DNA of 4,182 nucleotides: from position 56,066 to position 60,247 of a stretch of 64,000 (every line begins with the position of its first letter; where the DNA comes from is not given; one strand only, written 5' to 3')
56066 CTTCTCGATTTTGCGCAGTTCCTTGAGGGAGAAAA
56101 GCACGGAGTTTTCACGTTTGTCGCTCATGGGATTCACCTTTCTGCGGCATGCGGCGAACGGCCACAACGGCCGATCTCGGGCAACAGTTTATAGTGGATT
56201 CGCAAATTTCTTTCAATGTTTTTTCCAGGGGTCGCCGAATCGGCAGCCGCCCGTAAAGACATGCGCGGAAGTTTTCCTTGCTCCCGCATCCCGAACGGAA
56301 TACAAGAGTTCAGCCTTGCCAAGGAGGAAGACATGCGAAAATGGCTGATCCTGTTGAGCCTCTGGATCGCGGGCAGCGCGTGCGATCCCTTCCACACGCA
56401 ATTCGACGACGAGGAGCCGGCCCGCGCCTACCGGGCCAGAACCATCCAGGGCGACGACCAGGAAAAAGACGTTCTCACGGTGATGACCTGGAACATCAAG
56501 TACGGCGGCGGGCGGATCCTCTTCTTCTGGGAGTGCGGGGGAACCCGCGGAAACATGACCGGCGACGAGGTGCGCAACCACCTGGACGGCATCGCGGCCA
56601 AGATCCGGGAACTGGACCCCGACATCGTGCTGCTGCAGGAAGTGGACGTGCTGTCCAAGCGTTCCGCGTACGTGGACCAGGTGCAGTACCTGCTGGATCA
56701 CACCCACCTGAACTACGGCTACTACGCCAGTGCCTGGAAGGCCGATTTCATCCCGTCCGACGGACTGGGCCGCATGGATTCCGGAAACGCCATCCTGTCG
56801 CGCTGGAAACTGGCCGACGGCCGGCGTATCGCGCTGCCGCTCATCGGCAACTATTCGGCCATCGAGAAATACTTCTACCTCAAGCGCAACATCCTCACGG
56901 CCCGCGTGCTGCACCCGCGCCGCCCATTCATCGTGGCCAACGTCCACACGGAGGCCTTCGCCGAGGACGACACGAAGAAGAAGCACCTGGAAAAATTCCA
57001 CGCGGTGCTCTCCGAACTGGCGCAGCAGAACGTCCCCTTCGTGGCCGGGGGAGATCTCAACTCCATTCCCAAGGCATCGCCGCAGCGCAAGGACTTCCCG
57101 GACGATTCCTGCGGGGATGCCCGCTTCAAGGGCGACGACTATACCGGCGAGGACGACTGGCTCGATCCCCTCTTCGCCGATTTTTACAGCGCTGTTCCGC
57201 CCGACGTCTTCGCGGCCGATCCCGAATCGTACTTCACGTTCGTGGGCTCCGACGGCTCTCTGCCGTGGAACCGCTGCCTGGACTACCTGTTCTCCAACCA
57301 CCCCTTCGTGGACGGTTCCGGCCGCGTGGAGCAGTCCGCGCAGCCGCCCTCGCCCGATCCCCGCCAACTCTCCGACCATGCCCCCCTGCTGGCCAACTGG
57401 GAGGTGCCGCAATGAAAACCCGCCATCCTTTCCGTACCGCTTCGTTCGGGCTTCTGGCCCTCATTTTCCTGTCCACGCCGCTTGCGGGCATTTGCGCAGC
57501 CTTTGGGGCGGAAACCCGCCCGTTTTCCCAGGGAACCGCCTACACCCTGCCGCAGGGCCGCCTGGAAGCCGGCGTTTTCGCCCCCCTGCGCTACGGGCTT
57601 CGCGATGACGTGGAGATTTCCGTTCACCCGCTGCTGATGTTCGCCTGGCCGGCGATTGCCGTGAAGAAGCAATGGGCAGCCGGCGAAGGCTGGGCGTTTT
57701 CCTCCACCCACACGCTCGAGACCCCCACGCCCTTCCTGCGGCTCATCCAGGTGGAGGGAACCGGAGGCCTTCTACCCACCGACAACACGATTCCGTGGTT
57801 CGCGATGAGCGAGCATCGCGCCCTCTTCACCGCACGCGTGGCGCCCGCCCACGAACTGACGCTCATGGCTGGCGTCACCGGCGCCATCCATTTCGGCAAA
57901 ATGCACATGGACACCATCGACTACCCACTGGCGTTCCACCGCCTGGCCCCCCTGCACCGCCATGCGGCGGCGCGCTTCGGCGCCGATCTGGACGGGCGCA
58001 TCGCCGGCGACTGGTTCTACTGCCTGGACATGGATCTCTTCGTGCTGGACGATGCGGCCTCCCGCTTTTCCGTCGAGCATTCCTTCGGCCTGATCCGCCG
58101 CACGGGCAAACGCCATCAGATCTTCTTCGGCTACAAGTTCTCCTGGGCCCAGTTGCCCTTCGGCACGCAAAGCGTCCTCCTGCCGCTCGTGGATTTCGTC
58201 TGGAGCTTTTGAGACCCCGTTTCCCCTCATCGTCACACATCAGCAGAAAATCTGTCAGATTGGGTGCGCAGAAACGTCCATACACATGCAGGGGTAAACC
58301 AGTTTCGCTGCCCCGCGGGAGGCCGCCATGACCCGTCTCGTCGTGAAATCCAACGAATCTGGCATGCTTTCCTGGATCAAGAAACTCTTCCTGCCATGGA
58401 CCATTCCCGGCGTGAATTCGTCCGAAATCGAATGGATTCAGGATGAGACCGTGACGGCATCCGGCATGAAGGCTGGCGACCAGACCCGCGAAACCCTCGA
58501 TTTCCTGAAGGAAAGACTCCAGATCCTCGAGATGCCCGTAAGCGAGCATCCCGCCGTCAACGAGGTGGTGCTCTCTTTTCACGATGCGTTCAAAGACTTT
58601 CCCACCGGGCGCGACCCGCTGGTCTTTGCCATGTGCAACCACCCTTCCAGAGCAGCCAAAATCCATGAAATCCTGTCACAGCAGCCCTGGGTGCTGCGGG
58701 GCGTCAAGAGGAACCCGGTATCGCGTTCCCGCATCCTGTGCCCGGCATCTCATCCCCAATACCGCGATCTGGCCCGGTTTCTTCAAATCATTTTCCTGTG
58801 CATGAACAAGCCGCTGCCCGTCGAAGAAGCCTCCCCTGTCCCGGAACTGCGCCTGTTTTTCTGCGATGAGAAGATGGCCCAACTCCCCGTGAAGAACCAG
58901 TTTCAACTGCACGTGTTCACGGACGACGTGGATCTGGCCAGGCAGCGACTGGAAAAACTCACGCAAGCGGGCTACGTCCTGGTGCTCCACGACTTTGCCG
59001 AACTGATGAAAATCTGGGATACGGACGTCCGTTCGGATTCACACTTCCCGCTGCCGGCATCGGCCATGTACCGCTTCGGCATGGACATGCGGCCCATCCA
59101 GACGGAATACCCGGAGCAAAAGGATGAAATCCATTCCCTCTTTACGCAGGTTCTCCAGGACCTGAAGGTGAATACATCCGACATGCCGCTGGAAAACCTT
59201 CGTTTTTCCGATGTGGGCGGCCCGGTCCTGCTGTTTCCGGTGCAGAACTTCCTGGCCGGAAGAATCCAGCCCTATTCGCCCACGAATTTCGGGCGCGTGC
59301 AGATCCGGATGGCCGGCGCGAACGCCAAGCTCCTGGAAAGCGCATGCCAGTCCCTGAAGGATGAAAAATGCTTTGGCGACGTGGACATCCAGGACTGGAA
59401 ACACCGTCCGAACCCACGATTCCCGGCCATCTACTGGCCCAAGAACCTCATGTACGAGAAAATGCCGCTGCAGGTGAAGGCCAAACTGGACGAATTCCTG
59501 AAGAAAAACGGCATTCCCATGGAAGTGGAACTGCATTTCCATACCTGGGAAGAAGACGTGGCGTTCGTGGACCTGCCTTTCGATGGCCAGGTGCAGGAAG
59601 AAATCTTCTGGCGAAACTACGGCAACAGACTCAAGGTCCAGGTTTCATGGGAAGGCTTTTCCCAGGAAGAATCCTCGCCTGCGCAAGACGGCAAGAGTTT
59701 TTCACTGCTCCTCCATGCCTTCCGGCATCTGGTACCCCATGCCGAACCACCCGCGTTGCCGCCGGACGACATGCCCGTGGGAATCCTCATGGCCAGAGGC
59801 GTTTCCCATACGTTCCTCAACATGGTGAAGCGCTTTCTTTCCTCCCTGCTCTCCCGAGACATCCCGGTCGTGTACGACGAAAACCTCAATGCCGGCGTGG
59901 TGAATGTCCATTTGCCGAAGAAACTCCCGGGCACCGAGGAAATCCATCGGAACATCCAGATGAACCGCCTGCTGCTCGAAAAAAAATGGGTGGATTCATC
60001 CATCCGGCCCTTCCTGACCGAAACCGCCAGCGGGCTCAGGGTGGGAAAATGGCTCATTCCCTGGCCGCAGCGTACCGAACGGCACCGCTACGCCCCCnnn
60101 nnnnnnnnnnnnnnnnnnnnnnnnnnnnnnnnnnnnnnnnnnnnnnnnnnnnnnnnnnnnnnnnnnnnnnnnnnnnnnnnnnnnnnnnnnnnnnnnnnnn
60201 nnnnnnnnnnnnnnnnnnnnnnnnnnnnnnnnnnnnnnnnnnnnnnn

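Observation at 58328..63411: AAA_5 ATPase with a novel 600-aa N-domain coupled to a vWA protein carrying HExxH: a candidate undescribed envelope-associated remodelling/protease system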

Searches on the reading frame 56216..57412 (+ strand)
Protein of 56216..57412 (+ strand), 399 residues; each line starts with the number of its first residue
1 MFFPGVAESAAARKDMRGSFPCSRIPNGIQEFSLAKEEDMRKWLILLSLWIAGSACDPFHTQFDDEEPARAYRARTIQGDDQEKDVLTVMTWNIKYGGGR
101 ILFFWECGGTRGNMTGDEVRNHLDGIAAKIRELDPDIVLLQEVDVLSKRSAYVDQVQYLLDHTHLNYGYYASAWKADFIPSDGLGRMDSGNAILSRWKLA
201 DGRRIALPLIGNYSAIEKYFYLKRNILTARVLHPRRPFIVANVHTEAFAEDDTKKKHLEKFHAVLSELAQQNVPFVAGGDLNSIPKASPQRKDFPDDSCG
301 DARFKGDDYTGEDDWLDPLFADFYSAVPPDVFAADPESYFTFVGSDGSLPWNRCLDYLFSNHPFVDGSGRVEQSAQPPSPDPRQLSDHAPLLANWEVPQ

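Call 11: search_protein_families(library=pfam, proteins=[window:56216-57412:+], max_evalue=0.01)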
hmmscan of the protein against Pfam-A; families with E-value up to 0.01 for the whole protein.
window:56216-57412:+ (399 aa): 1 family
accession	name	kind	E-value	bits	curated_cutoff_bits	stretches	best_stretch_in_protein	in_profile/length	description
PF03372.29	Exo_endo_phos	-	1.9e-18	67.4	24.5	1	90-388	1-225/225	Endonuclease/Exonuclease/phosphatase family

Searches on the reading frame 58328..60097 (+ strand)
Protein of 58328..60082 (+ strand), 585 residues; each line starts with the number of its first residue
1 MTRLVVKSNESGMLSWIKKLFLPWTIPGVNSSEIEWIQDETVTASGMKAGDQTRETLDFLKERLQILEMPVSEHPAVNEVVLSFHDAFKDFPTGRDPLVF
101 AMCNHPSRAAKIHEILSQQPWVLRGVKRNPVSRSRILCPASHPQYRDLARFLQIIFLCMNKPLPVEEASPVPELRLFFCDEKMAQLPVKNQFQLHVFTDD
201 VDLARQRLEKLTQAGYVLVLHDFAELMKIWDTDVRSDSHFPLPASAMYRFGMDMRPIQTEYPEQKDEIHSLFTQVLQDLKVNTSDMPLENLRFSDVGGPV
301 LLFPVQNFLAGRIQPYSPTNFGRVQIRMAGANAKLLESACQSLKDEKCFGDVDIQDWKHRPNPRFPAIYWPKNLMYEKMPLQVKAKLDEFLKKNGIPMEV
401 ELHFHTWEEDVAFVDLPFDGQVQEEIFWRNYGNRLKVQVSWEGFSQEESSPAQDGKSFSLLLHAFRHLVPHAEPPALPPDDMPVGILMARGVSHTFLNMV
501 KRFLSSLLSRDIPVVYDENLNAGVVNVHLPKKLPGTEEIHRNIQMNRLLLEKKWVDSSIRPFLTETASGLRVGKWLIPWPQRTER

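Call 43: search_protein_representatives(protein=window:58328-60082:+)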
Query: 585 residues. Proteins with E-value up to 0.001 (for the whole library): 4; up to 1e-10: 2; up to 1e-30: 1. The best 4 are listed.
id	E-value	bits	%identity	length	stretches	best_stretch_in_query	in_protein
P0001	0.0e+00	1359.6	100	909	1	1-585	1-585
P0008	1.4e-15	73.5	30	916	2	99-389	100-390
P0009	1.8e-06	43.4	26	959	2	248-439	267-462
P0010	1.2e-05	40.8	23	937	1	130-419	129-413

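Call 45: find_encoding_contigs(protein=P0008, flank=10000)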
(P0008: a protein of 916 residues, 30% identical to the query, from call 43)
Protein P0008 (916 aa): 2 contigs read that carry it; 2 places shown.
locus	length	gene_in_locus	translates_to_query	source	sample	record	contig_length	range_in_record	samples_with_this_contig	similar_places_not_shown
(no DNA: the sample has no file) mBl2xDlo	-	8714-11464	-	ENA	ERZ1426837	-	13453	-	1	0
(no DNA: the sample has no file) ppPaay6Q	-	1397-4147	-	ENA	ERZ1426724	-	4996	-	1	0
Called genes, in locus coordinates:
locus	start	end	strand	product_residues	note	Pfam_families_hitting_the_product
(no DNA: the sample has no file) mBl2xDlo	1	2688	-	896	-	?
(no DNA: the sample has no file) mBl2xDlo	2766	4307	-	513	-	-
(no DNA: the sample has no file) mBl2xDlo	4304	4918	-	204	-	-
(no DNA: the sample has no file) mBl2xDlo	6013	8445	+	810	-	PF00753:Lactamase_B, PF16661:Lactamase_B_6 (weak), PF23023:Anti-Pycsar_Apyc1, PF12706:Lactamase_B_2, PF10996:Beta-Casp, PF07521:RMMBL, PF00035:dsrm (faint)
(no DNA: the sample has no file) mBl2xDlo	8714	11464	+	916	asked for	PF07728:AAA_5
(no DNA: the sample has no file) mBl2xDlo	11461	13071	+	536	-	PF11775:CobT_C (faint)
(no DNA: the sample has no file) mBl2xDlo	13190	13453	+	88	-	?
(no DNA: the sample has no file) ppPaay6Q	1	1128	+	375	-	?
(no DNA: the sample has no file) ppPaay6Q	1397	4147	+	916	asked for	PF07728:AAA_5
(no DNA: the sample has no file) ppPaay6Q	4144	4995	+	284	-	?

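Call 46: find_encoding_contigs(protein=P0009, flank=10000)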
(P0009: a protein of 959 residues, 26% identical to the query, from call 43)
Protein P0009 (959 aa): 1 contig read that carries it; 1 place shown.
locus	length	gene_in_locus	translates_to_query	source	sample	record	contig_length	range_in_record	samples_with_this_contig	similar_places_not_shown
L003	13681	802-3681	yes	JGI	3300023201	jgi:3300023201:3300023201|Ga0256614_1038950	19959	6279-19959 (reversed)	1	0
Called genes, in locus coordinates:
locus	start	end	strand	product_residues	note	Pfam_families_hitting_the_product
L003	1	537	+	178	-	?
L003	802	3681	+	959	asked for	PF07728:AAA_5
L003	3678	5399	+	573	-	PF11775:CobT_C (faint)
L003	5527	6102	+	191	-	PF05685:Uma2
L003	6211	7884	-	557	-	-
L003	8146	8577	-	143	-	-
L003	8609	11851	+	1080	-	PF01443:Viral_helicase1 (faint), PF13086:AAA_11, PF13245:AAA_19, PF13604:AAA_30 (weak), PF13086:AAA_11, PF13087:AAA_12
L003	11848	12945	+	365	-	-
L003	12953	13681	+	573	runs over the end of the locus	-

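Call 47: find_encoding_contigs(protein=P0010, flank=10000)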
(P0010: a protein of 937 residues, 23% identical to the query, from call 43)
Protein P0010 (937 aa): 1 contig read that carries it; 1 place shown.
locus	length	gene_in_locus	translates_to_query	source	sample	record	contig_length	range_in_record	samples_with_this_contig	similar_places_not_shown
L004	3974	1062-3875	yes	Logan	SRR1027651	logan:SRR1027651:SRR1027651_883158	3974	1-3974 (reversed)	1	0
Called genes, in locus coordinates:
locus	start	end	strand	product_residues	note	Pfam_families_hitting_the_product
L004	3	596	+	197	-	?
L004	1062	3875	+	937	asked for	PF07726:AAA_3 (faint), PF07728:AAA_5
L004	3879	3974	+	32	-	?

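Call 67: predict_structure(alignment_id=A7)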
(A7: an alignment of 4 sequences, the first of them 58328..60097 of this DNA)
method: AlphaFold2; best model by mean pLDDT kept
length: 590 residues; sequences in the alignment: 4
mean_pLDDT: 66.2   pTM: 0.47
mean pLDDT of the five models: 66.2, 63.7, 63.1, 60.4, 58.6
residues with pLDDT >= 90: 10; 70-90: 244; 50-70: 251; < 50: 85
segments of 3 or more residues with pLDDT < 50: 23-29, 40-49, 74-78, 85-94, 232-241, 359-361, 446-453, 548-561, 582-590
pLDDT, mean of each block of 10 residues (from residue 1): 52 51 49 54 40 56 56 48 47 55 69 67 62 77 68 61 73 76 74 86 90 87 75 42 61 77 84 84 74 64 84 66 77 83 75 67 69 67 87 78 70 75 58 70 52 56 69 63 73 72 75 73 73 59 55 39 56 61 42
secondary structure, 60 per line:
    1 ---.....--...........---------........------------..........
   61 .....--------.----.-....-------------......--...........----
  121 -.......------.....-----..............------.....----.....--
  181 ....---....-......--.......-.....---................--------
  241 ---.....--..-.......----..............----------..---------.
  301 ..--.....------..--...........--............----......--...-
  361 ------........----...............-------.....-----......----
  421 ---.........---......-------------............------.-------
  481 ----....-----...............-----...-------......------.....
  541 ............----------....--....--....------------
elements in order: E4-8 H11-21 E34-38 H51-65 E81-84 E98-103 H106-116 E122-128 E135-139 H145-158 E165-169 E174-178 H181-184 H188-191 E193-198 H201-207 H209-213 E217-222 H223-232 H244-248 H254-260 H265-278 E300-302 H305-309 E320-330 H333-344 E349-354 E367-371 H379-393 E401-405 E411-416 H424-432 E436-441 H455-466 E485-488 H494-508 E514-516 E524-529 H536-552 E563-566 E569-572 E575-578

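Call 99: search_protein_families(library=pfam, alignment_id=A8, max_evalue=0.00001)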
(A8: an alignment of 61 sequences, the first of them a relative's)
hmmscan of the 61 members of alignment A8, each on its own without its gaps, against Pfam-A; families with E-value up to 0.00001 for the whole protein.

A. member 1, L003:5404-6099:+ (232 aa): 1 family
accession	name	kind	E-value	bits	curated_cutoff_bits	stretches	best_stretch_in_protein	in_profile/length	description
PF05685.18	Uma2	-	6.6e-24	84.7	27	1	64-217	11-160/172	Putative restriction endonuclease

B. families by the number of members that match (of 61 scanned): 86 families (the first 25 are shown)
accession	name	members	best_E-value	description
PF00575.29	S1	2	1.1e-99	S1 RNA binding domain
PF23459.1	S1_RRP5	2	8.1e-29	RRP5 S1 domain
PF04545.22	Sigma70_r4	2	3.7e-19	Sigma-70, region 4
PF21710.3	Spt6_S1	2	9.9e-19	Spt6, S1/OB domain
PF04542.20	Sigma70_r2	2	1.5e-18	Sigma-70 region 2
PF00140.25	Sigma70_r1_2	2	2.1e-11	Sigma-70 factor, region 1.2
PF17092.11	PCB_OB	2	2.2e-11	Penicillin-binding protein OB-like domain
PF04539.22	Sigma70_r3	2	9.1e-11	Sigma-70 region 3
PF13509.12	S1_2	2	2e-10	S1 domain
PF13432.12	TPR_16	2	1.3e-08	Tetratricopeptide repeat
PF23914.1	TPR_CcmH_CycH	2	2.9e-08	Cytochrome c-type biogenesis protein H TPR domain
PF14559.12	TPR_19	2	3.7e-08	Tetratricopeptide repeat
PF24575.1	TPR_Slam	2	1.1e-07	Surface lipoprotein assembly modifier, N-terminal TPR repeats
PF13428.12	TPR_14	2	3.9e-07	Tetratricopeptide repeat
PF01041.23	DegT_DnrJ_EryC1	1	2.1e-118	DegT/DnrJ/EryC1/StrS aminotransferase family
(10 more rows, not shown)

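Call 109: search_protein_families(library=pfam, alignment_id=A9, max_evalue=0.5)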
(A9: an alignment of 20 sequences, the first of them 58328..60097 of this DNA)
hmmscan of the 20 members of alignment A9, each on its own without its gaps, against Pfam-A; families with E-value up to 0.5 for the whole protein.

A. member 1, window:58328-60097:+ (590 aa): 2 families
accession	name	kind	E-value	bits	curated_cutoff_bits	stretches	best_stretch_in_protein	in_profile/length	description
PF23902.1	AAA_lid_PRS2_C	-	0.15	12.7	34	0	374-393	10-29/73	PRS2 AAA+ lid C-terminal domain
PF21751.2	DACNV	-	0.18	12.5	27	1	158-214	19-74/98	Probable sensor domain DACNV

B. families by the number of members that match (of 20 scanned): 15 families
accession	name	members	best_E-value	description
PF13399.11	LytR_C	5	0.0036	LytR cell envelope-related transcriptional attenuator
PF24988.1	NEW1_HB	1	0.02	NEW1 helical bundle domain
PF07499.19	RuvA_C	1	0.03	RuvA, C-terminal domain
PF11427.14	HTH_Tnp_Tc3_1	1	0.034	Tc3 transposase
PF05036.18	SPOR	1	0.063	SPOR domain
PF13377.12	Peripla_BP_3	1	0.12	Periplasmic binding protein-like domain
PF17267.7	DUF5333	1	0.13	Family of unknown function (DUF5333)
PF23493.1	CysS_C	1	0.14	Cysteinyl-tRNA ligase anticodon binding domain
PF23902.1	AAA_lid_PRS2_C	1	0.15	PRS2 AAA+ lid C-terminal domain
PF04922.18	DIE2_ALG10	1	0.16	DIE2/ALG10 family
PF21751.2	DACNV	1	0.18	Probable sensor domain DACNV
PF11218.13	DUF3011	1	0.18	Protein of unknown function (DUF3011)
PF18766.7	SWI2_SNF2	1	0.21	SWI2/SNF2 ATPase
PF21733.3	Death_3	1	0.23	Death domain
PF16934.11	Mersacidin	1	0.32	Two-component Enterococcus faecalis cytolysin (EFC)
